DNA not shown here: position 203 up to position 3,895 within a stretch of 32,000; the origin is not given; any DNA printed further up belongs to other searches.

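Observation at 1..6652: POR-gamma/IorB-like + HdrA-HdrA-MvhD + HdrD-like + EtfA + EtfB: a compact operon resembling an uncharacterised flavin-based electron-bifurcation (or confurcation) module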

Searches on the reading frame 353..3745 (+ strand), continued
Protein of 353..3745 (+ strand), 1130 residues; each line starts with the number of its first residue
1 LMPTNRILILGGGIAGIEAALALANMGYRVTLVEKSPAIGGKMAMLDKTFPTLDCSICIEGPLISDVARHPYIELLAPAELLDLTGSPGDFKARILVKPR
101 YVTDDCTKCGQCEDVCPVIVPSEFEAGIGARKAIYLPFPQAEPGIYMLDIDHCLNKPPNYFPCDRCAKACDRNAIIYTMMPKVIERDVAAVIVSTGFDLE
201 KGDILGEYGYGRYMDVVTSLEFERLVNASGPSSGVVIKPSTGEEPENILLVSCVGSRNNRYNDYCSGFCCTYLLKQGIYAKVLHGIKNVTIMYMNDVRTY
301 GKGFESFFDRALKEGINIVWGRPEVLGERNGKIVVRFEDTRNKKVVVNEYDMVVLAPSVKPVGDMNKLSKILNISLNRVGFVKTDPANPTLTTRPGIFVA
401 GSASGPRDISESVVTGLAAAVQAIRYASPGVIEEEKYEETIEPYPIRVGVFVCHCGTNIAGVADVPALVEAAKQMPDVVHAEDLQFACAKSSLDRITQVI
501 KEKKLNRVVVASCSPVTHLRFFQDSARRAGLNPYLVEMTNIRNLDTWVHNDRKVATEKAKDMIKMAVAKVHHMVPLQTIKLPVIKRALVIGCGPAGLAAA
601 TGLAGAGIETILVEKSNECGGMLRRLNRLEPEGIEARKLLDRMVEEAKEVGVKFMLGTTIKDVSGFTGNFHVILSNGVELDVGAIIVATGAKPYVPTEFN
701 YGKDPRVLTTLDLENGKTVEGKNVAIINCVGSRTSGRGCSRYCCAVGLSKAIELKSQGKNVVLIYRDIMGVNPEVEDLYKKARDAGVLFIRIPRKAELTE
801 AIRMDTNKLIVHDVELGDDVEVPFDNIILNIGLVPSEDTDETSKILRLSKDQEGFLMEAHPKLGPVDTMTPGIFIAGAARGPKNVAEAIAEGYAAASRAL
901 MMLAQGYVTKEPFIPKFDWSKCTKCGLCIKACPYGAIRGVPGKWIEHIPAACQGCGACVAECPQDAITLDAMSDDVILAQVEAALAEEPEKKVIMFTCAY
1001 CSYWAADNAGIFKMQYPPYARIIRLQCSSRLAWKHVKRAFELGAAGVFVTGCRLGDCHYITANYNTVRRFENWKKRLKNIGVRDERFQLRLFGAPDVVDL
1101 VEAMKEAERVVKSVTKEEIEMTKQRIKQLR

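Call 41: search_protein_families(library=pfam, proteins=[L040:8968-12012:+, L040:12018-12431:+, L040:12379-13569:+, L040:13562-14149:+, L040:14165-15973:+, L040:15988-17028:-, L040:4106-5863:-], max_evalue=0.00001)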
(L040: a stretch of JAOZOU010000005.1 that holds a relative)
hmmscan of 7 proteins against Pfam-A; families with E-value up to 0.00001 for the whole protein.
L040:8968-12012:+ (1014 aa): 22 families
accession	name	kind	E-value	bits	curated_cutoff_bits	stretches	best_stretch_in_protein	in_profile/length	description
PF07992.20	Pyr_redox_2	-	6.1e-28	98.5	26.1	2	605-901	3-274/291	Pyridine nucleotide-disulphide oxidoreductase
PF00037.32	Fer4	-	3e-20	71.6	21.1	2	973-995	2-24/24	4Fe-4S binding domain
PF12831.13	FAD_oxidored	-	2.4e-17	63.8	27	2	16-53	2-39/416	FAD dependent oxidoreductase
PF00070.33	Pyr_redox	-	8.2e-15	55.5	22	0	604-683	1-68/82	Pyridine nucleotide-disulphide oxidoreductase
PF13450.12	NAD_binding_8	-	1.6e-14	54.4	21.9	1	607-641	1-35/68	NAD(P)-binding Rossmann-like domain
PF01134.28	GIDA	-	3.6e-14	53.1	22.1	1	606-638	3-36/391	Glucose inhibited division protein A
PF03486.20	HI0933_like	-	1.4e-13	51.3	50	0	604-642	2-40/244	HI0933-like protein Rossmann domain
PF12838.12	Fer4_7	-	3.1e-13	50.4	27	1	946-993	2-52/52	4Fe-4S dicluster domain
PF12837.12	Fer4_6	-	8e-13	48.1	25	0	972-994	2-24/24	4Fe-4S binding domain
PF00890.30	FAD_binding_2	-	1.6e-10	41.2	20.4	0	16-51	2-37/414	FAD binding domain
PF14697.11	Fer4_21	-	8.1e-10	39.1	35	1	939-995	1-58/59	4Fe-4S dicluster domain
PF01262.27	AlaDh_PNT_C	-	1.3e-09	38.2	23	0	16-59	31-71/214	Alanine dehydrogenase/PNT, C-terminal domain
PF13738.12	Pyr_redox_3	-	3.2e-09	36.9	30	0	3-94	153-239/305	Pyridine nucleotide-disulphide oxidoreductase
PF01266.30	DAO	-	5.1e-09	36.5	27.9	0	16-49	2-35/353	FAD dependent oxidoreductase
PF12797.12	Fer4_2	-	5.3e-09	35.9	24.5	0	109-128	3-22/22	4Fe-4S binding domain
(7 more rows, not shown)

L040:12018-12431:+ (137 aa): 1 family
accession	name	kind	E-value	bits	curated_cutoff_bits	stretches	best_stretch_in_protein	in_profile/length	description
PF02662.21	FlpD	-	1e-56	190.7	22.3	1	7-129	1-123/123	Methyl-viologen-reducing hydrogenase, delta subunit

L040:12379-13569:+ (396 aa): 6 families
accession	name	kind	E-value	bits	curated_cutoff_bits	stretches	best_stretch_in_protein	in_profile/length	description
PF02754.22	CCG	-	1.5e-21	76.8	20.6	2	279-364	1-84/85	Cysteine-rich domain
PF13534.11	Fer4_17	-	4e-08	34.1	22.2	1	29-87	2-61/61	4Fe-4S dicluster domain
PF13183.11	Fer4_8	-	7e-08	33.3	27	1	27-86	3-68/68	4Fe-4S dicluster domain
PF13237.11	Fer4_10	-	8.8e-08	32.4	25.5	1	28-83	8-53/53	4Fe-4S dicluster domain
PF13187.11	Fer4_9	-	9.2e-07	29.2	27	1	29-85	2-50/52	4Fe-4S dicluster domain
PF12838.12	Fer4_7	-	3.3e-06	27.9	27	1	29-86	2-52/52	4Fe-4S dicluster domain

L040:13562-14149:+ (195 aa): 4 families
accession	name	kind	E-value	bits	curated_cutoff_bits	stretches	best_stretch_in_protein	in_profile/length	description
PF12831.13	FAD_oxidored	-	5.8e-09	36.2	27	1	146-182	3-39/416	FAD dependent oxidoreductase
PF00890.30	FAD_binding_2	-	4.6e-07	29.8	20.4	1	145-179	2-36/414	FAD binding domain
PF01266.30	DAO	-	2.6e-06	27.7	27.9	1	146-178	3-35/353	FAD dependent oxidoreductase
PF13450.12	NAD_binding_8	-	2.8e-06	28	21.9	1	147-182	1-36/68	NAD(P)-binding Rossmann-like domain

L040:14165-15973:+ (602 aa): 10 families
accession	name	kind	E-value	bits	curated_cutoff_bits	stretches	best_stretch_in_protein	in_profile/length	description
PF02662.21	FlpD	-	1.1e-45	155.1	22.3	1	458-576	1-120/123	Methyl-viologen-reducing hydrogenase, delta subunit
PF12838.12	Fer4_7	-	1.6e-14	54.5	27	1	384-431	1-52/52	4Fe-4S dicluster domain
PF00037.32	Fer4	-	2.2e-13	49.9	21.1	1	380-400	3-23/24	4Fe-4S binding domain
PF14697.11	Fer4_21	-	4.7e-12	46.3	35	1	379-434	2-59/59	4Fe-4S dicluster domain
PF13484.11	Fer4_16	-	2.8e-08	34.9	30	0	384-401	1-18/66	4Fe-4S double cluster binding domain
PF13237.11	Fer4_10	-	9.3e-08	32.3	25.5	0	380-428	4-53/53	4Fe-4S dicluster domain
PF12837.12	Fer4_6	-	1e-07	31.9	25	0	379-400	3-24/24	4Fe-4S binding domain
PF12797.12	Fer4_2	-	2.4e-07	30.7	24.5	0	37-56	3-22/22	4Fe-4S binding domain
PF25160.1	LdpA_Fe-S-bd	-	1.1e-06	28.7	27.6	1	391-435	9-46/49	LdpA Fe-S cluster-binding domain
PF13187.11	Fer4_9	-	2.2e-06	28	27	0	384-432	1-52/52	4Fe-4S dicluster domain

L040:15988-17028:- (346 aa): 1 family
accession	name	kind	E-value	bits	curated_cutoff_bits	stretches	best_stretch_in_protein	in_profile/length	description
PF01916.23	DS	-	1.9e-75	254.3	27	1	31-336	1-286/288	Deoxyhypusine synthase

L040:4106-5863:- (585 aa): 1 family
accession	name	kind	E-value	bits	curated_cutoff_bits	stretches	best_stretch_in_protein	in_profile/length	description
PF00149.33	Metallophos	-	2.5e-11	44.8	21.5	1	37-214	2-191/191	Calcineurin-like phosphoesterase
